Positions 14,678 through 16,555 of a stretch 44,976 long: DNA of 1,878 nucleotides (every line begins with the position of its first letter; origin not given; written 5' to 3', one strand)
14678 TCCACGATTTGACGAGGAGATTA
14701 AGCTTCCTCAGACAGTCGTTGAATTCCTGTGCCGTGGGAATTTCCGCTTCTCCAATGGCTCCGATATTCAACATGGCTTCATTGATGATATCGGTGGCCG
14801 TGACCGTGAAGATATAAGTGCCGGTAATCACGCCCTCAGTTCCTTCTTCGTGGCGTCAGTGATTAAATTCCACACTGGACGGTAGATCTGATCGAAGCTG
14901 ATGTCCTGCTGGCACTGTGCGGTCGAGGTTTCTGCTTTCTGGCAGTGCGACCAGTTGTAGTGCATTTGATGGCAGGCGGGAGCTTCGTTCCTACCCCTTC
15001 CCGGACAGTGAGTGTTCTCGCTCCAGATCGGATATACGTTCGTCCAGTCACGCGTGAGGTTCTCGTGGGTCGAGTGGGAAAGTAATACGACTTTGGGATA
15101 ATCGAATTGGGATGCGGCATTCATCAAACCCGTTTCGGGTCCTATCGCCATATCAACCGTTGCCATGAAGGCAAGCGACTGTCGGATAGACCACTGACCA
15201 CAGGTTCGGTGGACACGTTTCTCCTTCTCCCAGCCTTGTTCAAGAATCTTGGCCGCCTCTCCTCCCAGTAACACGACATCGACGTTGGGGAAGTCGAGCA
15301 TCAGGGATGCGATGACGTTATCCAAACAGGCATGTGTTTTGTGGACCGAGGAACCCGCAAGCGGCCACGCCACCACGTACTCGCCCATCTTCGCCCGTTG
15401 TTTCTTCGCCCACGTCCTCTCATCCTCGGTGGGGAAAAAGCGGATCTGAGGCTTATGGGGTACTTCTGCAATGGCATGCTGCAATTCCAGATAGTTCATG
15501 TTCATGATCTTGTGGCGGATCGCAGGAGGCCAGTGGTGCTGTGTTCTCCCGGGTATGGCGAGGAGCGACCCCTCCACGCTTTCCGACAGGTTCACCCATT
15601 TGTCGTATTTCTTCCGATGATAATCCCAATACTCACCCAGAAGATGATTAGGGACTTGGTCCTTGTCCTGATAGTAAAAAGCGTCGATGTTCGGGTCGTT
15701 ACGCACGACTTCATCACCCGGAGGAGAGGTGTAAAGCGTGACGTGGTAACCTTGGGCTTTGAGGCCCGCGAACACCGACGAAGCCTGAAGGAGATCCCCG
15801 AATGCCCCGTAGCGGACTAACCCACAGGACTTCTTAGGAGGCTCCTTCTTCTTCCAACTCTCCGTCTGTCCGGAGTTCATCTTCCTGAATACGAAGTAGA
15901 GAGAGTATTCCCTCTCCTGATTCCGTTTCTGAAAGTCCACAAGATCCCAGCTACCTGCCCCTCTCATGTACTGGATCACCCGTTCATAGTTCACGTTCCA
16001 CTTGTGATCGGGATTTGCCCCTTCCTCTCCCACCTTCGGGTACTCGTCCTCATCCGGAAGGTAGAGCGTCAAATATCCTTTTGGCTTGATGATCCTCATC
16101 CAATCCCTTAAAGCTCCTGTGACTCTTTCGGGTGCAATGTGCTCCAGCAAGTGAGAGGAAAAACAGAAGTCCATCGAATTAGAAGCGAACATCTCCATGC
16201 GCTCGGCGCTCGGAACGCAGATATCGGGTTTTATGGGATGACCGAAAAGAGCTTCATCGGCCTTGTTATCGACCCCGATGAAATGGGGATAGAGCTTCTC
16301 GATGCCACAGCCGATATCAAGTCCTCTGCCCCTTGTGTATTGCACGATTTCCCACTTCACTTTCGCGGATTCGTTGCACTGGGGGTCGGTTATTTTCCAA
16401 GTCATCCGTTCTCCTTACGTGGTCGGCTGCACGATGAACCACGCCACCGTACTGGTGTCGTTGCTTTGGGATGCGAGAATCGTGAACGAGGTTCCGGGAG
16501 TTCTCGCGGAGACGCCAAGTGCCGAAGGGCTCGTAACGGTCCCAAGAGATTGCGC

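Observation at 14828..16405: SAM-methyltransferase fused to a GT9 heptosyltransferase, embedded between capsid/fibre accessory genes and the head-tail adaptor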

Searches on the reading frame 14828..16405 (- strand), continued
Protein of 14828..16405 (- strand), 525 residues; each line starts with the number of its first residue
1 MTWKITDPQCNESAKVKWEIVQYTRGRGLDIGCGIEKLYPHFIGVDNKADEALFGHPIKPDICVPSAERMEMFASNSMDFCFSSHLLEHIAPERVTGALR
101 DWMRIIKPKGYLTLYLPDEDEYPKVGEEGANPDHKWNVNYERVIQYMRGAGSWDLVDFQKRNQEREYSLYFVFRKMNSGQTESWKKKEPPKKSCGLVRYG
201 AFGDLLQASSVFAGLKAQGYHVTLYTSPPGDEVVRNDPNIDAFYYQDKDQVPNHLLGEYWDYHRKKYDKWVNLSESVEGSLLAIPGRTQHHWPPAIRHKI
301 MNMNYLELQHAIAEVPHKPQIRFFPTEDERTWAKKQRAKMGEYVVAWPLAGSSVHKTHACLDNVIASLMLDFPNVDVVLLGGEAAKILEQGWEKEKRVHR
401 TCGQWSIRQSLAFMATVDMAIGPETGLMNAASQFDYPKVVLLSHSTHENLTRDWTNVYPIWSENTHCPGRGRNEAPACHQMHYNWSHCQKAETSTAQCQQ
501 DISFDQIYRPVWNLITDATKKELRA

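Call 63: search_solved_structures(query=A4, max_evalue=10, show_alignments=5)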
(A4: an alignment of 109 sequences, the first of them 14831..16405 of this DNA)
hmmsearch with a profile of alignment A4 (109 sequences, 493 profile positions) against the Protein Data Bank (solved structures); distinct sequences matched with E-value up to 10: 43.
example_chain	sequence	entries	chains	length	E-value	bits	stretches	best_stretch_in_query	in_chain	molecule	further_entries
3tov_A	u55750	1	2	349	4.3e-06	29.1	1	149-386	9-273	Glycosyl transferase family 9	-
4krh_A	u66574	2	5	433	2.8e-05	26.5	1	49-106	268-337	Phosphoethanolamine N-methyltransferase 2 | Phospholethanolamine N-methyltransferase 2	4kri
5wp5_A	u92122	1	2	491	3.6e-05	26.1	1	49-143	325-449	Phosphomethylethanolamine N-methyltransferase 2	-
1vlm_A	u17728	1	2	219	0.00012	24.3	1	26-115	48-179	SAM-dependent methyltransferase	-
5wp4_A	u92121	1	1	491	0.00022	23.5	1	49-143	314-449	Phosphoethanolamine N-methyltransferase 1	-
1psw_A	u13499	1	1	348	0.00024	23.4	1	313-404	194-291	ADP-HEPTOSE LPS HEPTOSYLTRANSFERASE II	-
4ine_A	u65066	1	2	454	0.00038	22.7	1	49-106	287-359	Protein PMT-2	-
8ys9_A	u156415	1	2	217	0.00057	22.1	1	30-106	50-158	Phosphatidylethanolamine N-methyltransferase/phosphatidyl-N-methylethanolamine N-methyltra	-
3i9f_A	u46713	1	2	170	0.0018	20.5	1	26-141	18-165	Putative type 11 methyltransferase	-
3ofj_A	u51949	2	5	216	0.0027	19.9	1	28-134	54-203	Nodulation protein S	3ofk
1xxl_A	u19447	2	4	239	0.0034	19.6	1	39-114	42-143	YcgJ protein | ycgJ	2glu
3mgg_A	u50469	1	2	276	0.0035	19.5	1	53-106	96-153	Methyltransferase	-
6f5z_A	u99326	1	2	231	0.0068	18.6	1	47-164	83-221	24-sterol C-methyltransferase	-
3bus_A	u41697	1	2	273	0.0071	18.5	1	19-101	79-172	Methyltransferase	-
6uak_A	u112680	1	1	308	0.016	17.3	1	49-101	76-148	SAM dependent methyltransferase LahSB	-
2p8j_A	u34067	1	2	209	0.083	15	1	49-106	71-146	S-adenosylmethionine-dependent methyltransferase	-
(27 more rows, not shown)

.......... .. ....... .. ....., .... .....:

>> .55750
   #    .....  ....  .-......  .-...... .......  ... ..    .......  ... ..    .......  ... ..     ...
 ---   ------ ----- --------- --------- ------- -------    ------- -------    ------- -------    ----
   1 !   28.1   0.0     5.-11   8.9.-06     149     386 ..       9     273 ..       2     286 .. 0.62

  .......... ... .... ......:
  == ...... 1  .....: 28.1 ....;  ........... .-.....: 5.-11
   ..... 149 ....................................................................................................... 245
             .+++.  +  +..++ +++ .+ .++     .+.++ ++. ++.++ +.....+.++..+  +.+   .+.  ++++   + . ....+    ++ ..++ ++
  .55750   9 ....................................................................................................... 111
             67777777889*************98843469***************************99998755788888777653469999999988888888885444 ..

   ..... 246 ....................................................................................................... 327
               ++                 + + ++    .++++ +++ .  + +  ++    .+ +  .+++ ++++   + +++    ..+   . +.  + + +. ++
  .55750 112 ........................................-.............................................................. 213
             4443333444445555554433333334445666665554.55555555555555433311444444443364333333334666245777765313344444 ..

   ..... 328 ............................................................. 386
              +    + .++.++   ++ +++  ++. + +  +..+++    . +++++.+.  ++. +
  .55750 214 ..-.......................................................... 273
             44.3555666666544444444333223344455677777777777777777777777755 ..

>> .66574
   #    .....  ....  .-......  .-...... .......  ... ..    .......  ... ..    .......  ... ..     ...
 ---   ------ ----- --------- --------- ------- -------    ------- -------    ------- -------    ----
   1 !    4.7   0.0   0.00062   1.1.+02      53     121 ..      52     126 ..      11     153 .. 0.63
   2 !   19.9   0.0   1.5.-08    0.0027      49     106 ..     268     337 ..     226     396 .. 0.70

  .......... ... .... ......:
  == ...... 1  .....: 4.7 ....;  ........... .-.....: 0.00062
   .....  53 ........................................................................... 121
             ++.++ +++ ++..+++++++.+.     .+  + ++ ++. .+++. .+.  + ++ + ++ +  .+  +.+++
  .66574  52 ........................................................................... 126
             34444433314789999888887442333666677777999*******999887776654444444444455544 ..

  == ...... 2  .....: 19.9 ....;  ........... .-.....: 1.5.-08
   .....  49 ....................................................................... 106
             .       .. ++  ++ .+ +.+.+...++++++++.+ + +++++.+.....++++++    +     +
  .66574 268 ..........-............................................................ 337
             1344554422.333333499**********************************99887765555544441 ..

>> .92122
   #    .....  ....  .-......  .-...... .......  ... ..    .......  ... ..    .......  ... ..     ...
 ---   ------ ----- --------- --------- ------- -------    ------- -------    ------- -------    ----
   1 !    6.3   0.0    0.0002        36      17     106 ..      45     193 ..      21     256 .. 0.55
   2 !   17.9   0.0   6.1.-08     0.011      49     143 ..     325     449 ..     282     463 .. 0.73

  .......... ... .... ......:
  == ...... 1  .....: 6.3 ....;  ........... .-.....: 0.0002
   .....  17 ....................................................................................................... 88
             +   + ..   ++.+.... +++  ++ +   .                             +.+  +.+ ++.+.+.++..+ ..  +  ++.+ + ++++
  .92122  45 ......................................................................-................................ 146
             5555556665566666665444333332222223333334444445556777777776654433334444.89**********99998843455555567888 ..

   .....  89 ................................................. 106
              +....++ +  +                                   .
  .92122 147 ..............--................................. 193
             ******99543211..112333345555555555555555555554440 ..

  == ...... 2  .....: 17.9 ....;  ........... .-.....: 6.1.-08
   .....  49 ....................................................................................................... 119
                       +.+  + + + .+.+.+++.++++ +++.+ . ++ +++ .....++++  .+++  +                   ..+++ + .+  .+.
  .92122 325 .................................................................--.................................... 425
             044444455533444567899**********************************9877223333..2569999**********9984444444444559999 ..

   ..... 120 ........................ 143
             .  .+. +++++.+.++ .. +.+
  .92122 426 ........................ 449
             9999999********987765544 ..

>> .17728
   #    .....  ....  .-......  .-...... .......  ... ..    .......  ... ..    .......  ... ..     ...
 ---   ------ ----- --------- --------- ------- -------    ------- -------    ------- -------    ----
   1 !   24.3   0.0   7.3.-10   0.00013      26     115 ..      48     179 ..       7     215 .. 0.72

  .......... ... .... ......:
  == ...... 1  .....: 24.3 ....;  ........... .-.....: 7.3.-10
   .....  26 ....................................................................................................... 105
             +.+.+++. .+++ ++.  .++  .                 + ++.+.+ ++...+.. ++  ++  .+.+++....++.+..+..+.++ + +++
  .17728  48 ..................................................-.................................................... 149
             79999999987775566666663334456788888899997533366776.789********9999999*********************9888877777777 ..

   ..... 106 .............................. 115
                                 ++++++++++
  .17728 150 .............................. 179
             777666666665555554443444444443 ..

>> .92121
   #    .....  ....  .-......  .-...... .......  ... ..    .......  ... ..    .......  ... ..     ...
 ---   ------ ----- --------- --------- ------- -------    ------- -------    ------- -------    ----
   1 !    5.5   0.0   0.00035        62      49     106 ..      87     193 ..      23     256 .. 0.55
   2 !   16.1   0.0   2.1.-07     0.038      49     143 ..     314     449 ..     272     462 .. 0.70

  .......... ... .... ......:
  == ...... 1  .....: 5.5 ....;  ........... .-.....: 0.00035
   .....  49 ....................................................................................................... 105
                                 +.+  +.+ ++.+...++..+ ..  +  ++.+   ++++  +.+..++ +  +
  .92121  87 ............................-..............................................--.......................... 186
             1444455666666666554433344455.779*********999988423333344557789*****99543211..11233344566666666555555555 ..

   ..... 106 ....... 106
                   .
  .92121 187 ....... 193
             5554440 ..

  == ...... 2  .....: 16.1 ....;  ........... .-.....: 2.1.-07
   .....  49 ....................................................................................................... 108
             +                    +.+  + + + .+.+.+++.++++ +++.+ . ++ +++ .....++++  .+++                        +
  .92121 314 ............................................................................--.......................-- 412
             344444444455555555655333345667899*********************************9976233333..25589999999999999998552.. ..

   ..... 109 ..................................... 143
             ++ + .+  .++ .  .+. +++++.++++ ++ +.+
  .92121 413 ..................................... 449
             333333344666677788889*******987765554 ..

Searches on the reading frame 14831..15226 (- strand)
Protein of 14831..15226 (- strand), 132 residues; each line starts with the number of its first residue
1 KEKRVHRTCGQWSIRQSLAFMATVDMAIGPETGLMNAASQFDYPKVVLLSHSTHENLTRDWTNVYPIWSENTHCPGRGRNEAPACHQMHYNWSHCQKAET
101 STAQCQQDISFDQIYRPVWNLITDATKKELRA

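Call 77: search_solved_structures(query=A6, max_evalue=10, show_alignments=5)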
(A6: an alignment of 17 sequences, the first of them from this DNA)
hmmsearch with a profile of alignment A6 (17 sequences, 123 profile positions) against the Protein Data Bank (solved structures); distinct sequences matched with E-value up to 10: 1.
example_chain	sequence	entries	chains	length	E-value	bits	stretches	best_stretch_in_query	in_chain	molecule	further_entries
4yd9_A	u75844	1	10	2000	1.7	11.8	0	29-65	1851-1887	hemocyanin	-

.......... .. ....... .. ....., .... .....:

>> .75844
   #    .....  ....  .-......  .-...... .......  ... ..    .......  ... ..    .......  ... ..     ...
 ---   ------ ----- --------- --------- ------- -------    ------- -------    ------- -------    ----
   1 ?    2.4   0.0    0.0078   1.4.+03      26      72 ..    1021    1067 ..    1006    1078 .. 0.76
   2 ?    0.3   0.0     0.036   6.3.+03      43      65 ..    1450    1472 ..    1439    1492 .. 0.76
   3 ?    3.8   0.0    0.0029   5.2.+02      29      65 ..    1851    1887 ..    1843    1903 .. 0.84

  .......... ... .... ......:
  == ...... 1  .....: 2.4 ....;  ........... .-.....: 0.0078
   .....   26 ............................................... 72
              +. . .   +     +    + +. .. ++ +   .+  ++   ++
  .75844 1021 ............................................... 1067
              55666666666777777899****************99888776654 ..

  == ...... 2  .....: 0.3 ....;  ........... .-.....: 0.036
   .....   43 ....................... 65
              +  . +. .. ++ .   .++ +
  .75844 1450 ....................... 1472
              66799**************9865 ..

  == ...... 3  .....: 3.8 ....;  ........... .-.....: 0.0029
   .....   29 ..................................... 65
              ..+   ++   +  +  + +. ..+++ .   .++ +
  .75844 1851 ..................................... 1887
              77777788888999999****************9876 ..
